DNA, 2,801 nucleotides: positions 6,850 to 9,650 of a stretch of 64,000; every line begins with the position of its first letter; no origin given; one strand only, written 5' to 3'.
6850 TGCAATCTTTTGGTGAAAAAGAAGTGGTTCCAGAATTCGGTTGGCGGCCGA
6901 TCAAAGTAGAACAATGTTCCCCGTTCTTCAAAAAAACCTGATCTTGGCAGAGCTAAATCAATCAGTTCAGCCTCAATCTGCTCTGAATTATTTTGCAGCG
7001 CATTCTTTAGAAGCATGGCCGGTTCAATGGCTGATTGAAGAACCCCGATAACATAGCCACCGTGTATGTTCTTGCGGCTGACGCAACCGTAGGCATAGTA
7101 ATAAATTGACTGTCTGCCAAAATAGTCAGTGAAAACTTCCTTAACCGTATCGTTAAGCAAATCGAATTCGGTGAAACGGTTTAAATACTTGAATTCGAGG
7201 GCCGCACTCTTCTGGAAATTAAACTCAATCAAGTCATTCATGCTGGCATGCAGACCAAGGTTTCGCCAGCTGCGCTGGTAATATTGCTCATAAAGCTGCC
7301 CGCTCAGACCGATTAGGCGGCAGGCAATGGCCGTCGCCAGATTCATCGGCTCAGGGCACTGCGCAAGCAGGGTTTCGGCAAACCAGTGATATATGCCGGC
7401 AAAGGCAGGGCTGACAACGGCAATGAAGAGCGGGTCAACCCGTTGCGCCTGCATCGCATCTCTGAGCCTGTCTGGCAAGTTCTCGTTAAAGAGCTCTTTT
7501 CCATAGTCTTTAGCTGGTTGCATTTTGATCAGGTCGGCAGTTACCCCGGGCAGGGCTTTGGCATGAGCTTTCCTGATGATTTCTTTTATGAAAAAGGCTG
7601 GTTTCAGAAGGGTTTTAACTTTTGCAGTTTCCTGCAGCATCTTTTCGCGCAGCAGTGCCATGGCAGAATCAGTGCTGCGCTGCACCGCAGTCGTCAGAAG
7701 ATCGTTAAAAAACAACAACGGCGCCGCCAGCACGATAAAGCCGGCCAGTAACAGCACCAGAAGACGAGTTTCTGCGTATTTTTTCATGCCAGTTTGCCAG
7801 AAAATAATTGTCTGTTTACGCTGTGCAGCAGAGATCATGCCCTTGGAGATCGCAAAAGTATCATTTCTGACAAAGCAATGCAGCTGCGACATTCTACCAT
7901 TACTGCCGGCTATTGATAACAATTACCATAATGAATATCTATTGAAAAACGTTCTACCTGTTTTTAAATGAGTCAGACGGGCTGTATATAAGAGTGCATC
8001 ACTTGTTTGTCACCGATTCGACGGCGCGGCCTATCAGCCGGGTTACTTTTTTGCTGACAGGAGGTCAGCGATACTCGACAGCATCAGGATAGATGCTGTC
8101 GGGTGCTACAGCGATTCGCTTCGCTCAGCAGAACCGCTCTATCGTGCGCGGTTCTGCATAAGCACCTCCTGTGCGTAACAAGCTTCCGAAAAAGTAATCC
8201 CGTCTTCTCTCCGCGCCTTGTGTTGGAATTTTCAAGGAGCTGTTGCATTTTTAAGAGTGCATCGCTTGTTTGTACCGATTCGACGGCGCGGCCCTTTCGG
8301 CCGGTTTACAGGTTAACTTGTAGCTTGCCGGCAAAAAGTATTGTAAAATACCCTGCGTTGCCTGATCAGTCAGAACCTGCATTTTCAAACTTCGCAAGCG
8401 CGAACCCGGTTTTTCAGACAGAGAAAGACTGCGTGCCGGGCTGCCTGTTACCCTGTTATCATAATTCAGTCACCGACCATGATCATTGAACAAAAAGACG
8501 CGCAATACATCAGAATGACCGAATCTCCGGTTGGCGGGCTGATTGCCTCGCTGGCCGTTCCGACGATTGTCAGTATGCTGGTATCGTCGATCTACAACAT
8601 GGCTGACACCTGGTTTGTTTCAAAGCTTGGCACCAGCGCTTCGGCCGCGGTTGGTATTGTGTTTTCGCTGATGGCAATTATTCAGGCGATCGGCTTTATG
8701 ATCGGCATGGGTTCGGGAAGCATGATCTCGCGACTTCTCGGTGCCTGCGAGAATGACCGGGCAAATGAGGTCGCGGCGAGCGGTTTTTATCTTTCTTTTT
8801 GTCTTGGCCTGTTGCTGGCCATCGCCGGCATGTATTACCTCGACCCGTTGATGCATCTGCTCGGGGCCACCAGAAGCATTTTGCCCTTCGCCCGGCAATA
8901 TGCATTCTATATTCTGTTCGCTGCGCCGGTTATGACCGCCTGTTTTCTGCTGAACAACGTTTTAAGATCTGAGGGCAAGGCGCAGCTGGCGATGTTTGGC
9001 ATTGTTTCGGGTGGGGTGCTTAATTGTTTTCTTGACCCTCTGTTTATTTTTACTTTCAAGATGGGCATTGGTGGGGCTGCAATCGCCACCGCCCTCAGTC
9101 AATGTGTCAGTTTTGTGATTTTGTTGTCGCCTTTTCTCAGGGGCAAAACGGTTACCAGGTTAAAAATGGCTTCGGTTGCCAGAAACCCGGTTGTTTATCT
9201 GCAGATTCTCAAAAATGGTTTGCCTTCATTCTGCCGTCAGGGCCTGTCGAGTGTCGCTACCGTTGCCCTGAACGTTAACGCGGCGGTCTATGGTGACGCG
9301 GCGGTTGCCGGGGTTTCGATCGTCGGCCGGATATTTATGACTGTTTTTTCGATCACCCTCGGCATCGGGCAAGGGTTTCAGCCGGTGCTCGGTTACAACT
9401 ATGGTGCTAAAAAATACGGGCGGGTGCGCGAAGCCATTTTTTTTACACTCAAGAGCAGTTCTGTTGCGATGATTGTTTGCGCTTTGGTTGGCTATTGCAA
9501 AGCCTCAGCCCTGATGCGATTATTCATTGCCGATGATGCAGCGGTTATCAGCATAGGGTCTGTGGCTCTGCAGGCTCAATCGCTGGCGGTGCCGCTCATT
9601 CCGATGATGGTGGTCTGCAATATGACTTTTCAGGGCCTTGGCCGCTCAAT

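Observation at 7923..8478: Two tandem copies of a roughly 60-bp element plus two 10-bp-stem hairpins in the 556-bp divergent region upstream of the MATE pump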

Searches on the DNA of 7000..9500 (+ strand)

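Call 3: search_rna_families(source=window, start=7000, end=9500, threshold=evalue, max_evalue=10, show_alignments=5)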
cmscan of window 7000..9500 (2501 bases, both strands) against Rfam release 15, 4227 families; matches with E-value up to 10: 1.
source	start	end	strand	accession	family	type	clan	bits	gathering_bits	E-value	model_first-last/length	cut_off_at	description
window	7641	7723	-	RF00211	SNORD35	Gene; snRNA; snoRNA; CD-box;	CL00056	17.7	36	1.6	1-88/88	no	Small nucleolar RNA SNORD35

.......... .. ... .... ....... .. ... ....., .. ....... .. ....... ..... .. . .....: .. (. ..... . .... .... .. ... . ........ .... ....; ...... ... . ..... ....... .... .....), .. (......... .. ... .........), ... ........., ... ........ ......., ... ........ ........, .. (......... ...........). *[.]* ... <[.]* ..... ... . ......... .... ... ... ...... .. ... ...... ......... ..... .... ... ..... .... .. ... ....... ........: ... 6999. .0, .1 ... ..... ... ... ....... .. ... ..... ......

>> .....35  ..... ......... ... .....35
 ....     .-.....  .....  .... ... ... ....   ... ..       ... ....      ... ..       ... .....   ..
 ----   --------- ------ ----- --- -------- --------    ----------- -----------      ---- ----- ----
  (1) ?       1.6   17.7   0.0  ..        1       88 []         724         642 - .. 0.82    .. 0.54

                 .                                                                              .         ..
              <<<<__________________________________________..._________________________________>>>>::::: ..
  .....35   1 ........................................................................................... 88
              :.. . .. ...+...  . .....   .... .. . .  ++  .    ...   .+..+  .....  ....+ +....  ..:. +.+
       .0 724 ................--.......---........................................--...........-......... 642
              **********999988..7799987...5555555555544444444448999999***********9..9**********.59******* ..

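Call 6: search_dna_similar(query=window:7923-8478:+, collection=ecoli_genomes, mode=distant, max_evalue=0.01)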
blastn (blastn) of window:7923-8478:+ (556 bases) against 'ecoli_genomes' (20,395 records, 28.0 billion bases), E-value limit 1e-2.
No match.

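Call 77: search_dna_similar(query=window:7980-8310:+, collection=phages, mode=distant, max_evalue=1, max_rows=10)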
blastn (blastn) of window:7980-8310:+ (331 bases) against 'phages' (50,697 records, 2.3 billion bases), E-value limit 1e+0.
No match.
